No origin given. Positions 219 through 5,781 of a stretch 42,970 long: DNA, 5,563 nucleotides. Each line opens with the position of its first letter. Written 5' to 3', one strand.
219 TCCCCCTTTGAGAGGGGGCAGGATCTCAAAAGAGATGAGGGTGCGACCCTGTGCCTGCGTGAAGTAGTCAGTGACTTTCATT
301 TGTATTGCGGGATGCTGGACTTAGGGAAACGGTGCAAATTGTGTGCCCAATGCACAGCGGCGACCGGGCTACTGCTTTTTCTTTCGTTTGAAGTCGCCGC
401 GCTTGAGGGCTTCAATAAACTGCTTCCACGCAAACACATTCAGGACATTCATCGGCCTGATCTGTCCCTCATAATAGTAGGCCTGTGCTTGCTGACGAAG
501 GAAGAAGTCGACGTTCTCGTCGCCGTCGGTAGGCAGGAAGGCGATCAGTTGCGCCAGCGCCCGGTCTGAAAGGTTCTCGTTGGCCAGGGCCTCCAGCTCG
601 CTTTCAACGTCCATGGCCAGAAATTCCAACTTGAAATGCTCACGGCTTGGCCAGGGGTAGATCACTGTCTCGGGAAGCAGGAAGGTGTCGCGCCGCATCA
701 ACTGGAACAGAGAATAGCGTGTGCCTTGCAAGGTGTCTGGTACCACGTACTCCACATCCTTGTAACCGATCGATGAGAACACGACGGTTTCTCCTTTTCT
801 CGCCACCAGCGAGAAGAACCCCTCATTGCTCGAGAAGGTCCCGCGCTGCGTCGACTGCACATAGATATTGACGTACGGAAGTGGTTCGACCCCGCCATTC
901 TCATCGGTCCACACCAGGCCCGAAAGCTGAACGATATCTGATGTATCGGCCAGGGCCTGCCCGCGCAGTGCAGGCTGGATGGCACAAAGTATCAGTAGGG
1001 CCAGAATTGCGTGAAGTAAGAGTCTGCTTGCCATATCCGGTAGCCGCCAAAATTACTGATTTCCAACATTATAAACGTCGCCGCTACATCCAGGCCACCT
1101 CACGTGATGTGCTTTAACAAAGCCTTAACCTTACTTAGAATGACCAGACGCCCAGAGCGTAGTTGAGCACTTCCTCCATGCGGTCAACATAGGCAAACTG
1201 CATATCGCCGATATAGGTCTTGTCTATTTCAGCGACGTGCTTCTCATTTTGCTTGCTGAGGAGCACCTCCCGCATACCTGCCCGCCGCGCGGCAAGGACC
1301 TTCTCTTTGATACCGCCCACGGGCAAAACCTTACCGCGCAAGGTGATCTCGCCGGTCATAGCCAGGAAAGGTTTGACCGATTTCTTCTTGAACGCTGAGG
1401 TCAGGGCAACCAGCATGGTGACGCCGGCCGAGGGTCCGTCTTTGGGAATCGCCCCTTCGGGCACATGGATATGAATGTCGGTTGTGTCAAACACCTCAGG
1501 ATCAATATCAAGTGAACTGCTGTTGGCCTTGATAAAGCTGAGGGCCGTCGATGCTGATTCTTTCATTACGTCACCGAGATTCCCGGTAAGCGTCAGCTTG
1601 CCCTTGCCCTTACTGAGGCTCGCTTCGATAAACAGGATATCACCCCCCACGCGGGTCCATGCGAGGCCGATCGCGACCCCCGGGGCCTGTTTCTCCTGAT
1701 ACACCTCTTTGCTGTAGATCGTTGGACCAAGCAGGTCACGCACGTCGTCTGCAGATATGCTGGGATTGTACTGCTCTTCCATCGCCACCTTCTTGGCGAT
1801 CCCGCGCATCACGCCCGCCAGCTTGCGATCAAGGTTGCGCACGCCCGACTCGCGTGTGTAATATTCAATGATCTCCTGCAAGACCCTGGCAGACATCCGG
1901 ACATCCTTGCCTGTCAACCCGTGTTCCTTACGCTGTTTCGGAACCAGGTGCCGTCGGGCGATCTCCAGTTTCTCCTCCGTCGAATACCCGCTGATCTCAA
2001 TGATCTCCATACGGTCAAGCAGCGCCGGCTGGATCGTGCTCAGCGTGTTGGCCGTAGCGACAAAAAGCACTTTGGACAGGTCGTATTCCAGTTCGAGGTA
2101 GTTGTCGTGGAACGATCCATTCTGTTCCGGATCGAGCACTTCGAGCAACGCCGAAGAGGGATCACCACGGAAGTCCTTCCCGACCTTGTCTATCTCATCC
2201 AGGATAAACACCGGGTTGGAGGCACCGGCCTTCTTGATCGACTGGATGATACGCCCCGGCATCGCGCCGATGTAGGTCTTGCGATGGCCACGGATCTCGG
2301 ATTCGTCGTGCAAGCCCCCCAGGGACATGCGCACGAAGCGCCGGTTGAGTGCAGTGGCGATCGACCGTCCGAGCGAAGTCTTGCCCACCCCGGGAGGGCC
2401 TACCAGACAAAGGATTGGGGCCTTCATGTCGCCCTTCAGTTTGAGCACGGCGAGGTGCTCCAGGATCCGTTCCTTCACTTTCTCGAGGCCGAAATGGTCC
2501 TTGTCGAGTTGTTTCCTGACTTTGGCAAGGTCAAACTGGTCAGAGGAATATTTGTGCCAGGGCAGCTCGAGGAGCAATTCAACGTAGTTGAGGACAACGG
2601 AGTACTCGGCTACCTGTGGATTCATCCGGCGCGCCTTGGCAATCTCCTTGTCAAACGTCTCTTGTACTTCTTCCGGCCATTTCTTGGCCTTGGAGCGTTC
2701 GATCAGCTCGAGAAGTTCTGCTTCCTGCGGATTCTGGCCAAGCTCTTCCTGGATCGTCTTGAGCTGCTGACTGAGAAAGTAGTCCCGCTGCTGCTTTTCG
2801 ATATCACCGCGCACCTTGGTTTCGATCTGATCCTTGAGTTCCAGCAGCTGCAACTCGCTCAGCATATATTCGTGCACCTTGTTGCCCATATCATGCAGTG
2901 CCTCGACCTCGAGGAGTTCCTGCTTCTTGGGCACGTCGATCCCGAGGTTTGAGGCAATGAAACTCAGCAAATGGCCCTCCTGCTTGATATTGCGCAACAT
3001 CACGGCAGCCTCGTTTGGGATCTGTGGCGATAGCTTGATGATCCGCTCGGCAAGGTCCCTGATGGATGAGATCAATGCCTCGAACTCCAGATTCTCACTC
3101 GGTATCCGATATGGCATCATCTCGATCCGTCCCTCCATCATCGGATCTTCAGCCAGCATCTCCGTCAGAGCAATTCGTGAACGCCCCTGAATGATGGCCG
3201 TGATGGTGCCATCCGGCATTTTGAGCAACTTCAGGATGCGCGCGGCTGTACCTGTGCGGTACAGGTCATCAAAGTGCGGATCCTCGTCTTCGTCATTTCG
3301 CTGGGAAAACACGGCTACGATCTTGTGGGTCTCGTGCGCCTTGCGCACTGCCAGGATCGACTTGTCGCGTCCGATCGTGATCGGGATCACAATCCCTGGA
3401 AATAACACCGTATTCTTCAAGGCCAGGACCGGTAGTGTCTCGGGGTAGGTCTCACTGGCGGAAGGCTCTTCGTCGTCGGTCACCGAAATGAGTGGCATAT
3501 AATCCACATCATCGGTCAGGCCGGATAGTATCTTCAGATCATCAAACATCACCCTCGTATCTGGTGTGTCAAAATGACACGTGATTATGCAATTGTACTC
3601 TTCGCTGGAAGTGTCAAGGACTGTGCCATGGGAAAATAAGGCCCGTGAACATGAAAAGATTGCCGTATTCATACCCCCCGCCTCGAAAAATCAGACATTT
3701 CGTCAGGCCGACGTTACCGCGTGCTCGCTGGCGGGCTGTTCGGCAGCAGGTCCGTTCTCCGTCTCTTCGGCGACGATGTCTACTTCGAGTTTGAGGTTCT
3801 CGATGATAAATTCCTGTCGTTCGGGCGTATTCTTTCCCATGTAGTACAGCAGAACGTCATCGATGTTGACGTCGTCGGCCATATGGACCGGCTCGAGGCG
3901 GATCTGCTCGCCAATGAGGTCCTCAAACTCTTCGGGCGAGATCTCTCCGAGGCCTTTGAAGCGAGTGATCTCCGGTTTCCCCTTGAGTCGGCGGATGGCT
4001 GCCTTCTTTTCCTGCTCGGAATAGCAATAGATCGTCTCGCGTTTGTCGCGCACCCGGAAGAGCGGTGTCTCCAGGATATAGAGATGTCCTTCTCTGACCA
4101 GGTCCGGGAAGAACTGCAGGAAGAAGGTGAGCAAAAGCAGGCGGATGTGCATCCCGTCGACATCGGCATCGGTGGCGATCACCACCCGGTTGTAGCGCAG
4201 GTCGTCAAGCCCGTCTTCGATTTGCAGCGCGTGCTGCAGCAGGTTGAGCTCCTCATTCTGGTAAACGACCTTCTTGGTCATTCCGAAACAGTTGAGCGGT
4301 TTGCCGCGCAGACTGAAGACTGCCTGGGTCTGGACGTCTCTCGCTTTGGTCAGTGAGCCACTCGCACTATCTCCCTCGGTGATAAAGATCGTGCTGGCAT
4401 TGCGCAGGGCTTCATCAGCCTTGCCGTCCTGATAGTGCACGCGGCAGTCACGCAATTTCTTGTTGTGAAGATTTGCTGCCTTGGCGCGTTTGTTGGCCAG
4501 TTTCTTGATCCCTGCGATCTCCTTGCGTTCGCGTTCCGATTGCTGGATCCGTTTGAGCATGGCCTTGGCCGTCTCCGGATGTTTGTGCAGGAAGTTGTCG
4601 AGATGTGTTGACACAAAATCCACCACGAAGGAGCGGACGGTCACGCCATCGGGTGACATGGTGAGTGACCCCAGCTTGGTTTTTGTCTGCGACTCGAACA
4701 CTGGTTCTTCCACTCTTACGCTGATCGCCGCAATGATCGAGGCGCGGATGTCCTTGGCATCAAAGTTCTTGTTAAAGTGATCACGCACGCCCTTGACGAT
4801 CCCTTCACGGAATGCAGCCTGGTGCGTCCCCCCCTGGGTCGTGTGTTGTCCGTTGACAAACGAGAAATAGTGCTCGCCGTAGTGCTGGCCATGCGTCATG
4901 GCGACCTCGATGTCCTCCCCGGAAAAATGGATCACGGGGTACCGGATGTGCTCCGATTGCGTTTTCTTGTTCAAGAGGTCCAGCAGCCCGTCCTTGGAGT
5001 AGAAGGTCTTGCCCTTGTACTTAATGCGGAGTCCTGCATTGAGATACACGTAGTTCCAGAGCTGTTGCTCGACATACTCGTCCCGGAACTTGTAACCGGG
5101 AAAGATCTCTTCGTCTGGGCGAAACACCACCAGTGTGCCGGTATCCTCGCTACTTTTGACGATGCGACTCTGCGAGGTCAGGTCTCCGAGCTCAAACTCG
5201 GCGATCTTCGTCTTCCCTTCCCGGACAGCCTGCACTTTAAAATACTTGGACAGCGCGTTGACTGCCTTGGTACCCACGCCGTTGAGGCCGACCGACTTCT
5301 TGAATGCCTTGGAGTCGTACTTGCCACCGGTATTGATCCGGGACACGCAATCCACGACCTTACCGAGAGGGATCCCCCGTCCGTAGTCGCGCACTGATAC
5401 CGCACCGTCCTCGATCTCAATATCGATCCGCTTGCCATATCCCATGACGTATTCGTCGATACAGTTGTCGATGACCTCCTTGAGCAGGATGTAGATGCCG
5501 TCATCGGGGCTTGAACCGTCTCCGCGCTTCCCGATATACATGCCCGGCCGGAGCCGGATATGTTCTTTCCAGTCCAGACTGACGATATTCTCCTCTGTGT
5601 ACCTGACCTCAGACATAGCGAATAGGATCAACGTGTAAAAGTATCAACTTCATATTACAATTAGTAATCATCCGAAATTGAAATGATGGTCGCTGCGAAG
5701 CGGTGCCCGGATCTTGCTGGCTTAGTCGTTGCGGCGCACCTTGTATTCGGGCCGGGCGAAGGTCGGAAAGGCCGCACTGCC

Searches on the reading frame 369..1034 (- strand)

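Call 35: search_protein_families(library=pfam, proteins=[window:369-1034:-], max_evalue=0.001)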
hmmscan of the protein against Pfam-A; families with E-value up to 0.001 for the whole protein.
window:369-1034:- (221 aa): 2 families
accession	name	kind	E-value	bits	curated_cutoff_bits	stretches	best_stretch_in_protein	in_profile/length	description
PF13715.12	CarbopepD_reg_2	-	4.5e-11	43.1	32.2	1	38-124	2-87/88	CarboxypepD_reg-like domain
PF13620.12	CarboxypepD_reg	-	0.00031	21.5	32.3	1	37-96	2-64/82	Carboxypeptidase regulatory-like domain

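Call 36: search_protein_families(library=ncbifam, proteins=[window:369-1034:-], max_evalue=0.01)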
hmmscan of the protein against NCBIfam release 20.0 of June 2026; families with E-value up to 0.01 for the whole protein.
window:369-1034:- (221 aa): 2 families
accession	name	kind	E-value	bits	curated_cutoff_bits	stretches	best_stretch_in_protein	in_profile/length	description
TIGR04056.1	OMP_RagA_SusC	subfamily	6.5e-09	34.7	368.25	1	37-100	3-63/981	SusC/RagA family TonB-linked outer membrane protein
NF053692.1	BamP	equivalog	0.00038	20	230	1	57-99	43-85/251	BamP family beta-barrel-assembly machinery protein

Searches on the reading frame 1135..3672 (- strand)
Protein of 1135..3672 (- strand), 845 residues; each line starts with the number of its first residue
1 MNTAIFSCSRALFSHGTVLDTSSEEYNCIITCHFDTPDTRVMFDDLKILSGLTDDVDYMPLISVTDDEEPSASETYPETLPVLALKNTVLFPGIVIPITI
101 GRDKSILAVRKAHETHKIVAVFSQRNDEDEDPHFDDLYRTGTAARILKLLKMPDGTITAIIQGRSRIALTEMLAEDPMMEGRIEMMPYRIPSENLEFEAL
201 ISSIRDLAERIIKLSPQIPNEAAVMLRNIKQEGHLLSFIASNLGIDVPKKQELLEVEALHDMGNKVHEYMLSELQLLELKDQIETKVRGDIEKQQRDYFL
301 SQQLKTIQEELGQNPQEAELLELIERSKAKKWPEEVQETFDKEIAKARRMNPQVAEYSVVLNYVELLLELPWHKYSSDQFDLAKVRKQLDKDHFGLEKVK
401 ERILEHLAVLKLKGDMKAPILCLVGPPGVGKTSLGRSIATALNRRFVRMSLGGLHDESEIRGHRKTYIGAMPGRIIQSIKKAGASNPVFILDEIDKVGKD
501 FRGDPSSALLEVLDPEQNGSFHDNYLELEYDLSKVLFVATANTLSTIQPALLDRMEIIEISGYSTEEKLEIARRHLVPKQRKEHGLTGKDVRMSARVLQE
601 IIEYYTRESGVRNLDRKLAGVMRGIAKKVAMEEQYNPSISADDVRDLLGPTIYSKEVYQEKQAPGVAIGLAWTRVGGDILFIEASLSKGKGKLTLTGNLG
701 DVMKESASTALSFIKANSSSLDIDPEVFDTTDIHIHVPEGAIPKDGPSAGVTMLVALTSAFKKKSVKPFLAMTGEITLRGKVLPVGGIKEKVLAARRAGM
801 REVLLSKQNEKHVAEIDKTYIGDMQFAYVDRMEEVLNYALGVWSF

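Call 35: search_protein_families(library=pfam, proteins=[window:1135-3672:-], max_evalue=0.001)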
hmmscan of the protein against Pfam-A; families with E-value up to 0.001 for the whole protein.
window:1135-3672:- (845 aa): 11 families
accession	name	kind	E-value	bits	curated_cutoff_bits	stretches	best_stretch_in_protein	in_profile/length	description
PF05362.19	Lon_C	-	2e-82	276.2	21.1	1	639-840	2-203/205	Lon protease (S16) C-terminal proteolytic domain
PF02190.22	LON_substr_bdg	-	1.2e-44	153.1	28.7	1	79-270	1-198/200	ATP-dependent protease La (LON) substrate-binding domain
PF00004.35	AAA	-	8.8e-26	91.3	21.2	1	421-559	1-127/131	ATPase family associated with various cellular activities (AAA)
PF22667.2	Lon_lid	-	1.1e-19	70.3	27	1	582-634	1-53/57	Lon protease AAA+ ATPase lid domain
PF07728.20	AAA_5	-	1.4e-10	41.7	22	1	421-555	2-139/139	AAA domain (dynein-related subfamily)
PF13541.12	ChlI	-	6.7e-08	32.9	27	1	682-809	1-121/121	Subunit ChlI of Mg-chelatase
PF13401.12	AAA_22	-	7e-06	26.8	27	1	417-499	4-98/130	AAA domain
PF08298.17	AAA_PrkA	-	5.4e-05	22.8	25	1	391-445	58-112/358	PrkA AAA domain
PF13191.12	AAA_16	-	7.2e-05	23.8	32.6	1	417-448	24-54/167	AAA ATPase domain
PF07724.20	AAA_2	-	0.00082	19.9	27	0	422-545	7-127/166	AAA domain (Cdc48 subfamily)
PF13173.12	AAA_14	-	0.00084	19.8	27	0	419-516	3-75/129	AAA domain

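Call 94: find_encoding_contigs(protein=window:1138-3672:-, flank=10000, max_places=1)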
Protein window:1138-3672:- (845 aa): no gene with exactly this product is on record in the collection.

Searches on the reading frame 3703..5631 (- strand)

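Call 35: search_protein_families(library=pfam, proteins=[window:3703-5631:-], max_evalue=0.001)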
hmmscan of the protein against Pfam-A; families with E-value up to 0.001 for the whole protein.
window:3703-5631:- (642 aa): 4 families
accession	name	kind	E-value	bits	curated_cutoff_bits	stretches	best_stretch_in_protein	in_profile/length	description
PF00204.31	DNA_gyraseB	-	6.9e-30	104.2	27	1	228-371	15-166/173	DNA gyrase B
PF01751.28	Toprim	-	1.5e-14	54.3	23.1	1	414-521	1-95/96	Toprim domain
PF02518.31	HATPase_c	-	4.7e-09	37.1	26.4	1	44-174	4-109/111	Histidine kinase-, DNA gyrase B-, and HSP90-like ATPase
PF00986.26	DNA_gyraseB_C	-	5.7e-08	33.2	29.8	1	551-609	2-62/63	DNA gyrase B subunit, carboxyl terminus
